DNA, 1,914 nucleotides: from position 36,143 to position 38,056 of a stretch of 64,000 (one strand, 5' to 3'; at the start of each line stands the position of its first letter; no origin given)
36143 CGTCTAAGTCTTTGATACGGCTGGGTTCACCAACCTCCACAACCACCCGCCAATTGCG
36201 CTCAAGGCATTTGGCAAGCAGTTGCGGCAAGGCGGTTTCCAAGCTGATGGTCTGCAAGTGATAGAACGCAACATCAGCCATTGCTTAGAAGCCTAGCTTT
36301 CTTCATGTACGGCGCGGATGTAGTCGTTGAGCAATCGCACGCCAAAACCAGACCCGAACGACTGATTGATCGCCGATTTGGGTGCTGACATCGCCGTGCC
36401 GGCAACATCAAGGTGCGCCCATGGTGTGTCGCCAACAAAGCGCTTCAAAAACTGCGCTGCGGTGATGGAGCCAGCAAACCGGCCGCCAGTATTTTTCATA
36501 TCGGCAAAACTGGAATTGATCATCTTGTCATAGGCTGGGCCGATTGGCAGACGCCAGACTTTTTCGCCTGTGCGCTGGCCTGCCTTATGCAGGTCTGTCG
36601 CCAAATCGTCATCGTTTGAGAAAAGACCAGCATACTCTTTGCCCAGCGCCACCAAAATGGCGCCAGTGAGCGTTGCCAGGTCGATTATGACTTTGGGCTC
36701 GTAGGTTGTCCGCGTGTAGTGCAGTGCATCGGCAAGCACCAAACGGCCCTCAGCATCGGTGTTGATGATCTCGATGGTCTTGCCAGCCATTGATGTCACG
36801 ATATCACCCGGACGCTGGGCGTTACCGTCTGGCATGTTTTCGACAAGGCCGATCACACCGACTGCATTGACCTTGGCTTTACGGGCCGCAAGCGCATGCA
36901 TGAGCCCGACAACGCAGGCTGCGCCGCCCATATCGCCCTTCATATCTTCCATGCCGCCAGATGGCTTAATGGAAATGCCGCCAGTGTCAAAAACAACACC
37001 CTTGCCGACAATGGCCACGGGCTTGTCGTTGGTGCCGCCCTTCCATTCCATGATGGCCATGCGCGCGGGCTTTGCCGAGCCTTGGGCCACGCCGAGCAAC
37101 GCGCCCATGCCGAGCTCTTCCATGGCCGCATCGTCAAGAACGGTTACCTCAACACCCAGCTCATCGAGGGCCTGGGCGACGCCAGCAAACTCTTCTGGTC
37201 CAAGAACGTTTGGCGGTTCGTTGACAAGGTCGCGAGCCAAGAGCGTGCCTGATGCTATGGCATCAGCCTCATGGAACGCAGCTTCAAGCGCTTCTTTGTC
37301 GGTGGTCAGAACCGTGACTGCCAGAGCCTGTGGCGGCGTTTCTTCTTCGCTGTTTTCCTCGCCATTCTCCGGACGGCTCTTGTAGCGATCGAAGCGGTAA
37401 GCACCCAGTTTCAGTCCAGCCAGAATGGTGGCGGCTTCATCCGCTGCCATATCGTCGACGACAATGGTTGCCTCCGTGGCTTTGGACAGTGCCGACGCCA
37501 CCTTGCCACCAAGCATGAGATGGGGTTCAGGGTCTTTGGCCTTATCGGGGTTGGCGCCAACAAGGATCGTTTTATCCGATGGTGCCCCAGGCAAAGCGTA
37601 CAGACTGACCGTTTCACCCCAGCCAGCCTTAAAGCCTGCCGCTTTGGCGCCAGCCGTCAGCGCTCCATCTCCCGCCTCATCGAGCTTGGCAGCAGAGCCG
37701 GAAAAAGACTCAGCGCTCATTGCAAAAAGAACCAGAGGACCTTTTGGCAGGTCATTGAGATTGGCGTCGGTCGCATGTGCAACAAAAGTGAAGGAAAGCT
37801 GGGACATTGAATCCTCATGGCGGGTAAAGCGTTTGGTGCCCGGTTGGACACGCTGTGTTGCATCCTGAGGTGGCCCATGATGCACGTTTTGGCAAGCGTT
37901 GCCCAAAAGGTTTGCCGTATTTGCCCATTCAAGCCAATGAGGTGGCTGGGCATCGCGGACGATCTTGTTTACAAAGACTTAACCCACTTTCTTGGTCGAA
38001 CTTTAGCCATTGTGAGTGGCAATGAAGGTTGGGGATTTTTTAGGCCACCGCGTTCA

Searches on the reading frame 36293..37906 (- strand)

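Call 7: search_protein_families(library=pfam, proteins=[window:36293-37906:-])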
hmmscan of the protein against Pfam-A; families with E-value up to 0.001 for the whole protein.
window:36293-37906:- (537 aa): 3 families
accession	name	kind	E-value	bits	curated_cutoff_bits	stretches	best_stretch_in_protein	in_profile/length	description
PF00883.26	Peptidase_M17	-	8.8e-127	423.1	25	1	223-526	2-309/310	Cytosol aminopeptidase family, catalytic domain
PF02789.23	Peptidase_M17_N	-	7.8e-17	61.8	23.4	1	60-178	2-128/129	Cytosol aminopeptidase family, N-terminal domain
PF21337.3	Peptidase_M17_N_1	-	0.00078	20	27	0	87-178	26-108/118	M17 aminopeptidase, N-terminal domain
